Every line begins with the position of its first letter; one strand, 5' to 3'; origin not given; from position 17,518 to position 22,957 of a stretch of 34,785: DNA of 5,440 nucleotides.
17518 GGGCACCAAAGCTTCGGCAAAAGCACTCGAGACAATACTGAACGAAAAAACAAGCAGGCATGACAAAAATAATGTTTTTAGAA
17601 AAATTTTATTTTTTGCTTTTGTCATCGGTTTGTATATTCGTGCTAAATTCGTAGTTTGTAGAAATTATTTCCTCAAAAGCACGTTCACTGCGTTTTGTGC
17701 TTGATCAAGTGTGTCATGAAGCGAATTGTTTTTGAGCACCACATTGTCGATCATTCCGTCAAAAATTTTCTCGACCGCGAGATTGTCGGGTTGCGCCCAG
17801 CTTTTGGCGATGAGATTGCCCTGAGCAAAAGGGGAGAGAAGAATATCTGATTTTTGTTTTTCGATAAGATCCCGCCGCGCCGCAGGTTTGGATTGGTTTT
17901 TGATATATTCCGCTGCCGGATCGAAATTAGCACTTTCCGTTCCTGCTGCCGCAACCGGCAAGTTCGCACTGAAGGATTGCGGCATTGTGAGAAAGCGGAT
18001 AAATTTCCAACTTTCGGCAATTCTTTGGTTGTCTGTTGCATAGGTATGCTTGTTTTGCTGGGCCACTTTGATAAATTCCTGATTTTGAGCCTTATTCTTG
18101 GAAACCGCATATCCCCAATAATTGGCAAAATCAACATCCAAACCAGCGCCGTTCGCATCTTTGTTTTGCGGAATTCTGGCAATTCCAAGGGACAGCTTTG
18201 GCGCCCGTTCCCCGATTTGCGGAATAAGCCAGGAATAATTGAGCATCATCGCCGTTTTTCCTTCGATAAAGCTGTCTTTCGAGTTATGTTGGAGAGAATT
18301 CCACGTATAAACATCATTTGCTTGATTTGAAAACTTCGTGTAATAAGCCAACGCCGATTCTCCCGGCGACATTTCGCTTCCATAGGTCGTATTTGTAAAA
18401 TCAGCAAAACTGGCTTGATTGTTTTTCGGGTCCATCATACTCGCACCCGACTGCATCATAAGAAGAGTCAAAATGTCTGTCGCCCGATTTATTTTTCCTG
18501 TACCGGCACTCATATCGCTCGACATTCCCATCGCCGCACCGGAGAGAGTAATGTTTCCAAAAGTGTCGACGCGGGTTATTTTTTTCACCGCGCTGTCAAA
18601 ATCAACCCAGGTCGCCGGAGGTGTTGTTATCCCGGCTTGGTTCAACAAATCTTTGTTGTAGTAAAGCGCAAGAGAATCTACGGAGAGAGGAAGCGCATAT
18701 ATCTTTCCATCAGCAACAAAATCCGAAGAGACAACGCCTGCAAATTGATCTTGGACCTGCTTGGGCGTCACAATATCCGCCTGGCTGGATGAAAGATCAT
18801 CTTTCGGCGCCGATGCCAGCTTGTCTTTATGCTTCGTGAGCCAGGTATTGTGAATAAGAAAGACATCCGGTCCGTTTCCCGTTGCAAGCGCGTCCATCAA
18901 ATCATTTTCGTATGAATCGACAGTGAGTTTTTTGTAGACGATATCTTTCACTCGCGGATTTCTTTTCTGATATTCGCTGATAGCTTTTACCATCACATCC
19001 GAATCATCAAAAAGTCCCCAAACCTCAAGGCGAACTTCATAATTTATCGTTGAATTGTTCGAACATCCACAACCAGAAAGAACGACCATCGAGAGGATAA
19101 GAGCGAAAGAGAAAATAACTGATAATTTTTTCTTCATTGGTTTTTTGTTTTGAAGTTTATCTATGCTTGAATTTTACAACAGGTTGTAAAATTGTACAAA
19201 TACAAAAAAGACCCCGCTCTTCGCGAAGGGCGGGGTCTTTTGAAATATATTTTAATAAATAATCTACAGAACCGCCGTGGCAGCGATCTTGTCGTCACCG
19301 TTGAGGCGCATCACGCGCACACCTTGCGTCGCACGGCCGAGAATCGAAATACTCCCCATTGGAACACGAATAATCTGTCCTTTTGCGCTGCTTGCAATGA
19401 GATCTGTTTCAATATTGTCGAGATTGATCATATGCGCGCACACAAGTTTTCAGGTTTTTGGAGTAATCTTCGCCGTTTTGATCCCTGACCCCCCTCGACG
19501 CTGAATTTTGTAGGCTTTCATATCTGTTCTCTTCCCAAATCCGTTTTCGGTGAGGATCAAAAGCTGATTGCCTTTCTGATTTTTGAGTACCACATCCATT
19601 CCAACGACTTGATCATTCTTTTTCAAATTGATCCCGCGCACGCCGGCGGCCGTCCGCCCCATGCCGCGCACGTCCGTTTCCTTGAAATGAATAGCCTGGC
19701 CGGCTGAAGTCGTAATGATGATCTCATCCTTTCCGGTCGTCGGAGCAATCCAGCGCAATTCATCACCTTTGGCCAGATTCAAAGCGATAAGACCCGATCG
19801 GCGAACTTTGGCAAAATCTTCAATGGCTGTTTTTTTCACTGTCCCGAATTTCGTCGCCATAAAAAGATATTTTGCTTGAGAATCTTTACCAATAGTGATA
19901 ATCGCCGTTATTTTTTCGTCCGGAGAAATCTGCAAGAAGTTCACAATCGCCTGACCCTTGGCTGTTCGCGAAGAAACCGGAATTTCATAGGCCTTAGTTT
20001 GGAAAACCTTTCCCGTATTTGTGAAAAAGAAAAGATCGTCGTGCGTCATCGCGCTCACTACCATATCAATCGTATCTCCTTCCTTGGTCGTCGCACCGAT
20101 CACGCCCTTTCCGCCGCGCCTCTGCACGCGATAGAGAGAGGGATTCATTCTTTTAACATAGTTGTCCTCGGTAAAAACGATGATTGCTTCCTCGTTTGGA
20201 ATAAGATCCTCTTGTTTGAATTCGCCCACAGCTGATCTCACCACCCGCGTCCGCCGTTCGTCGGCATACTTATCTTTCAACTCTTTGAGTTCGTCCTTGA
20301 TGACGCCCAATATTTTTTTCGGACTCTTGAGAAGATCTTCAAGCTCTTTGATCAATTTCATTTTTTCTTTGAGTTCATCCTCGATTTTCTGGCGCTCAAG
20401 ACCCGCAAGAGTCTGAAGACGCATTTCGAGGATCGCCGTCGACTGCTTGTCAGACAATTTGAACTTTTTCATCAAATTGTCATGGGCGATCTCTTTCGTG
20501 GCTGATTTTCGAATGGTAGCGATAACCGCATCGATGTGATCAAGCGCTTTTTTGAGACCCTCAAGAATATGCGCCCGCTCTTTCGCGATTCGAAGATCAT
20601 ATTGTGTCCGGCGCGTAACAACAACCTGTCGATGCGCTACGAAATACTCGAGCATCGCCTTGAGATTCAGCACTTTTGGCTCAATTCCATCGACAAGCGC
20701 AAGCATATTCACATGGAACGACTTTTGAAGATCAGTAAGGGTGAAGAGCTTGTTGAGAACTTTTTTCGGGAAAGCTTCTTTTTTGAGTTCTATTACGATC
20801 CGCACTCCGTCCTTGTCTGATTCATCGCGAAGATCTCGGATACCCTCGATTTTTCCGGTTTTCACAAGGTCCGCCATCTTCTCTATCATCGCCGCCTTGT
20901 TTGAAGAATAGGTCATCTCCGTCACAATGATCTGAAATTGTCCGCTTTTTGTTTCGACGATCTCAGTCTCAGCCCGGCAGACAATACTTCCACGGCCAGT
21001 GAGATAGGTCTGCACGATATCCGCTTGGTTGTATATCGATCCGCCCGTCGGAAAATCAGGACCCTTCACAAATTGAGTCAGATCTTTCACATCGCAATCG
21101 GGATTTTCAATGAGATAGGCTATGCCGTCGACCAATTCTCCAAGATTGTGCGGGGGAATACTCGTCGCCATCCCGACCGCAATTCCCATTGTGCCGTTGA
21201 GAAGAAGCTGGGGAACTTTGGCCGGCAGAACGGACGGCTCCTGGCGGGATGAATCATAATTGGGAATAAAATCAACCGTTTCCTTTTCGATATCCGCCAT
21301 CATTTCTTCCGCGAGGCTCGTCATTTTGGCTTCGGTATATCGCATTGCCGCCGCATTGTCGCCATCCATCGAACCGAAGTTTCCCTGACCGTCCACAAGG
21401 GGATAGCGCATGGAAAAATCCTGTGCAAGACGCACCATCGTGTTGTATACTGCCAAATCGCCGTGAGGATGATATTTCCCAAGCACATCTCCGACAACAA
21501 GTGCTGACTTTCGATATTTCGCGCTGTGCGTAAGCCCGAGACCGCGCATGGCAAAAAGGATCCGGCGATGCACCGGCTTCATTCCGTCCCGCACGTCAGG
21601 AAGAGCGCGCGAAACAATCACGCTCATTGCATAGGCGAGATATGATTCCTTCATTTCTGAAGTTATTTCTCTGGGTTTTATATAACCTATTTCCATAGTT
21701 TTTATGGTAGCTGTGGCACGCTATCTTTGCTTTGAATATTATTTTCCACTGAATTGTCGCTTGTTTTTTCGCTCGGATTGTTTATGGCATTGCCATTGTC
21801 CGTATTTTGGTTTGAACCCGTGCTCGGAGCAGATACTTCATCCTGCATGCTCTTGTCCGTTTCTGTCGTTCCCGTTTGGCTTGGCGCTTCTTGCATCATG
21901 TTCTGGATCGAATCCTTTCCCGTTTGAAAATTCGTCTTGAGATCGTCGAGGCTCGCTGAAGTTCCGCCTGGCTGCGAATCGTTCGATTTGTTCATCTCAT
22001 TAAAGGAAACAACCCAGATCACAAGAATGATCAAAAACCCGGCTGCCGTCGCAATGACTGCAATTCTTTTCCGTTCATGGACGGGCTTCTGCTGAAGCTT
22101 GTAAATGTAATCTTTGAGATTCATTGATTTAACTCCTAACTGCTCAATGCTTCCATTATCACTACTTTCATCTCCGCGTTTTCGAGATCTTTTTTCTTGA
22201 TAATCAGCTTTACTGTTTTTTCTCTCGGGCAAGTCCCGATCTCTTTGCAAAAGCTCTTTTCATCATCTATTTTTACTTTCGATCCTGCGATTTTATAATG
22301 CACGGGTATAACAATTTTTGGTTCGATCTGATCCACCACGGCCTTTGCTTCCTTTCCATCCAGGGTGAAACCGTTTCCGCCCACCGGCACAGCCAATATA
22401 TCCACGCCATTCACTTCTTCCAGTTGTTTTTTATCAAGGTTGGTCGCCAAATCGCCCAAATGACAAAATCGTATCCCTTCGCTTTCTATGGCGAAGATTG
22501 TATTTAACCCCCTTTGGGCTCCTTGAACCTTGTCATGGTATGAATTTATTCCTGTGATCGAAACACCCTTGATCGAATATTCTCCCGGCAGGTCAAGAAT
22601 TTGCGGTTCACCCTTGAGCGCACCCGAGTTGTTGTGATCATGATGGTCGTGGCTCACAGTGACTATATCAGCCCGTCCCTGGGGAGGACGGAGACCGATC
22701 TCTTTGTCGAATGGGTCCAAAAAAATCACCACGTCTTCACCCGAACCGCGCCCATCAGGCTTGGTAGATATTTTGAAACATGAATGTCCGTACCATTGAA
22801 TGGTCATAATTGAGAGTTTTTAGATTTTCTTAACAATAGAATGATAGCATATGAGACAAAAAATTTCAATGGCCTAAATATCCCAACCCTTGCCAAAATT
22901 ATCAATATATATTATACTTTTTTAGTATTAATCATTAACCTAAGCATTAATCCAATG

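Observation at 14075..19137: Five VirB2/TrbC-like 'pilin' modules clustered with a peptidase fusion and an orphan SBP, but no secretion machinery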

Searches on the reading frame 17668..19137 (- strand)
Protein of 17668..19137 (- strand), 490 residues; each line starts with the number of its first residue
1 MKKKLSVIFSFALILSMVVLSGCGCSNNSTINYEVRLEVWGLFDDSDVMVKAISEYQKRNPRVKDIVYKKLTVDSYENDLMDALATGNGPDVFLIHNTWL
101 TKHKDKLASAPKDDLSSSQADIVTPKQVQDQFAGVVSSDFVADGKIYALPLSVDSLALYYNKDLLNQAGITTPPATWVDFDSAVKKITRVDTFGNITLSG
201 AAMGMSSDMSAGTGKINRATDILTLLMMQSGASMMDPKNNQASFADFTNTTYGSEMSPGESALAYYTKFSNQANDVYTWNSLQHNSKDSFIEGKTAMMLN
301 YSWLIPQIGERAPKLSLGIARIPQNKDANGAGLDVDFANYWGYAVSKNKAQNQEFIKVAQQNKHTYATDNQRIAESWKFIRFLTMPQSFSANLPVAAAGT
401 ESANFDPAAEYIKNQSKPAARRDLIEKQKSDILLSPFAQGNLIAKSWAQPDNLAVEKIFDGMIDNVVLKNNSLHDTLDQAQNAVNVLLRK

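Call 7: search_protein_families(library=pfam, max_evalue=1, proteins=[window:17668-19137:-])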
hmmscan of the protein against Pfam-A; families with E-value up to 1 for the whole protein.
window:17668-19137:- (490 aa): 3 families
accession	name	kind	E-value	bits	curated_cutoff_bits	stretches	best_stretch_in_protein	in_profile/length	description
PF01547.30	SBP_bac_1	-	2.1e-23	84.2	26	1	53-384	14-301/307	Bacterial extracellular solute-binding protein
PF13416.11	SBP_bac_8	-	3.6e-23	83.2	27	1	51-362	1-246/279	Bacterial extracellular solute-binding protein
PF25763.1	Aurora-A_bind_CEP192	-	0.35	11.8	23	1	263-297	17-50/68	CEP192 Aurora A binding region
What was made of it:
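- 17665..19137 (-): G7: lipoprotein solute-binding protein of the sugar-SBP family (490 aa), with no transporter partner nearby. SBP_bac_1 84 bits and SBP_bac_8 83 bits (call 7).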

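Call 38: search_protein_families(library=ncbifam, max_evalue=0.1, proteins=[window:17668-19137:-])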
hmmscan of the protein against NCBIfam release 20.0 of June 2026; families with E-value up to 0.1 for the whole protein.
window:17668-19137:- (490 aa): 6 families
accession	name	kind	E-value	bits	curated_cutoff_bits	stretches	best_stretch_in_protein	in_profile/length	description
NF053763.1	ABCarbgalBndGanS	equivalog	6.9e-13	48.1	700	1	14-198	10-187/420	galactooligosaccharide ABC transporter substrate-binding protein GanS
NF007011.0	PRK09474.1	equivalog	5.4e-11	41.9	291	1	34-182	30-160/396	maltose/maltodextrin ABC transporter substrate-binding protein MalE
TIGR03850.1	bind_CPR_0540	equivalog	6.3e-07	28.4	299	1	9-180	6-184/437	carbohydrate ABC transporter substrate-binding protein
NF008211.0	PRK10974.1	equivalog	1.8e-06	26.8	411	1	76-188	67-182/439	sn-glycerol-3-phosphate ABC transporter substrate-binding protein UgpB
TIGR03851.1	chitin_NgcE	equivalog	2e-05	23.7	399.65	1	123-190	128-196/450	N-acetylglucosamine/diacetylchitobiose ABC transporter substrate-binding protein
NF047847.2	SS_mature_LptM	equivalog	0.021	14.9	27.7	1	1-24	1-21/31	LPS translocon maturation chaperone LptM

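Call 68: search_solved_structures(query=window:17668-19137:-, max_evalue=0.001)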
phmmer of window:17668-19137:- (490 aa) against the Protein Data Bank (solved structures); distinct sequences matched with E-value up to 0.001: 483 (the best 60 are shown).
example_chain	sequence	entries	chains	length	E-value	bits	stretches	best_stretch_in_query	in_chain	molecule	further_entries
4r9f_A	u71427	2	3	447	5.7e-17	64.8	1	8-361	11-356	MBP1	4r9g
3uor_A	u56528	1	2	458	2.3e-15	59.6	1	37-189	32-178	ABC transporter sugar binding protein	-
4qrz_A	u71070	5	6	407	8.2e-15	57.7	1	34-189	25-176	ABC-TYPE SUGAR TRANSPORTER | ABC transporter, substrate binding protein (Sugar)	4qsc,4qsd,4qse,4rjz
9xor_A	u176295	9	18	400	1.2e-13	53.9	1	46-188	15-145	maltose-binding protein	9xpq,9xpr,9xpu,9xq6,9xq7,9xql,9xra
1eu8_A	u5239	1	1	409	7.1e-12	48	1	47-188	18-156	TREHALOSE/MALTOSE BINDING PROTEIN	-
8art_A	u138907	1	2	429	1.2e-11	47.3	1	20-194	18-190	Putative secreted maltose-binding protein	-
9vus_A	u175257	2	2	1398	8.5e-11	44.5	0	72-186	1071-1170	Soluble cytochrome b562,2-oxoglutarate receptor 1,Soluble cytochrome b562,2-oxoglutarate r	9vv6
3k01_A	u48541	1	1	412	1.1e-10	44.1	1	52-189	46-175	Acarbose/maltose binding protein GacH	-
3jzj_A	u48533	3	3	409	1.2e-10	44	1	52-189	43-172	Acarbose/maltose binding protein GacH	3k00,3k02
8jbg_B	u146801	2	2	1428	1.4e-10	43.7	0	73-186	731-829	Neuromedin-K receptor (NK3R-pFastbac1) | NK3R-pFastbac1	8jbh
5f7v_A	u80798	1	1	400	7.4e-10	41.4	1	23-189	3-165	Lmo0181 protein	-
4rk2_A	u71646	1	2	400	6.5e-09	38.3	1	39-188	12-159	Putative sugar ABC transporter, substrate-binding protein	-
6pql_A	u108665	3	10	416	9.4e-09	37.7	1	51-189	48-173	ABC transporter sugar-binding protein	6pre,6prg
2hq0_A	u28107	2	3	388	9.6e-09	37.7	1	52-189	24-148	Sugar ABC transporter, sugar-binding protein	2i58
2heu_A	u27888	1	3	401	1e-08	37.6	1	52-189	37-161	Sugar ABC transporter, sugar-binding protein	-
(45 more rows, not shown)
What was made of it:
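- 17665..19137 (-): Closest solved relatives are sugar SBPs (call 68).
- On ABC-transporter solute-binding protein (SBP_bac_1/8): Sugar SBPs are the closest solved relatives in the PDB (call 68).
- The SBP belongs to an ordinary sugar-importer family (call 68). It is a typical SBP_bac_1/8 sugar-binding family member with a lipobox (calls 7, 38, 68).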

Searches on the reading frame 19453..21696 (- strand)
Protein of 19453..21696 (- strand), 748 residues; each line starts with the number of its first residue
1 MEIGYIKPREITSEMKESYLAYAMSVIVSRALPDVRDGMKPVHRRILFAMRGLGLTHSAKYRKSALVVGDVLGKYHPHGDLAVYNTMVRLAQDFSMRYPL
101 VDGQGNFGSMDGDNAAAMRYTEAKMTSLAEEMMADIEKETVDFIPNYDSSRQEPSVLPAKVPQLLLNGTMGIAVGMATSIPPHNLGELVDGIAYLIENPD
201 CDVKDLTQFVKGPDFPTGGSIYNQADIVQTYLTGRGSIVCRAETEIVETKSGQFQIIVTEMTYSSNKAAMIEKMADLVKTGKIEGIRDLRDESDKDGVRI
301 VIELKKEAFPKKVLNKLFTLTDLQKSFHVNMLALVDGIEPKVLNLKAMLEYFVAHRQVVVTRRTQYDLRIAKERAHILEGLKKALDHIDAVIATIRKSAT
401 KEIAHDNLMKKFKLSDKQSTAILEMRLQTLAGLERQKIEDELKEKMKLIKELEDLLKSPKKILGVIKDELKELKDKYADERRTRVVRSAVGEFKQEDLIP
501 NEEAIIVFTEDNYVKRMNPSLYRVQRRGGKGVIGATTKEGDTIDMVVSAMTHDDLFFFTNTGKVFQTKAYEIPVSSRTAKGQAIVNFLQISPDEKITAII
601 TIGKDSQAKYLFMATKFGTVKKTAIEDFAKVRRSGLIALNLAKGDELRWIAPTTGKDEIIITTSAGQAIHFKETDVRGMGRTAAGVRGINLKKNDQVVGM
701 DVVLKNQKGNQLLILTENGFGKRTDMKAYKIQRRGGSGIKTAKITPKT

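Call 7: search_protein_families(library=pfam, max_evalue=1, proteins=[window:19453-21696:-])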
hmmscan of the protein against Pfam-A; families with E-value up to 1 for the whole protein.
window:19453-21696:- (748 aa): 5 families
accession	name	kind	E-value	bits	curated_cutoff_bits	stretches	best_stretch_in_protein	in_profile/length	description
PF00521.26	DNA_topoisoIV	-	2.1e-160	534.8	31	1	30-471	1-432/432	DNA gyrase/topoisomerase IV, subunit A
PF03989.18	DNA_gyraseA_C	-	5.7e-57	189.4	27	5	657-703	1-47/48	DNA gyrase C-terminal domain, beta-propeller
PF25675.1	Phage_nozzle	-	0.03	12.9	27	1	505-666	78-238/794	Bacteriophage nozzle protein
PF12308.13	Noelin-1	-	0.2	12.3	25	1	353-392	51-90/100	Neurogenesis glycoprotein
PF11965.13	DUF3479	-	0.21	12.2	27.4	1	377-457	73-146/159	Domain of unknown function (DUF3479)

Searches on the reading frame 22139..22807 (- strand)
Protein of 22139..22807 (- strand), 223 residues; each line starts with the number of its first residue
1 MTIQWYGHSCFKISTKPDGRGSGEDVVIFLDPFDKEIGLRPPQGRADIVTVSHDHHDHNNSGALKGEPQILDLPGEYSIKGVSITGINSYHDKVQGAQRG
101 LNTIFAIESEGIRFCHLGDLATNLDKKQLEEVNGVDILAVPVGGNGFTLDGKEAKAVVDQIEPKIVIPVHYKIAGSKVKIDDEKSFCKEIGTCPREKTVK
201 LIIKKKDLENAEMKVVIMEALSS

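Call 9: search_protein_families(library=pfam, max_evalue=0.01, proteins=[window:22139-22807:-])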
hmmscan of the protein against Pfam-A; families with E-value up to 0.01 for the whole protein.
window:22139-22807:- (223 aa): 2 families
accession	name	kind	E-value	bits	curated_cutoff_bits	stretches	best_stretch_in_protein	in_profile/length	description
PF13483.12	Lactamase_B_3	-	1.8e-50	171.5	24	1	2-170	1-160/160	Beta-lactamase superfamily domain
PF12706.13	Lactamase_B_2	-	6.5e-09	36.1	27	1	71-171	90-200/200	Beta-lactamase superfamily domain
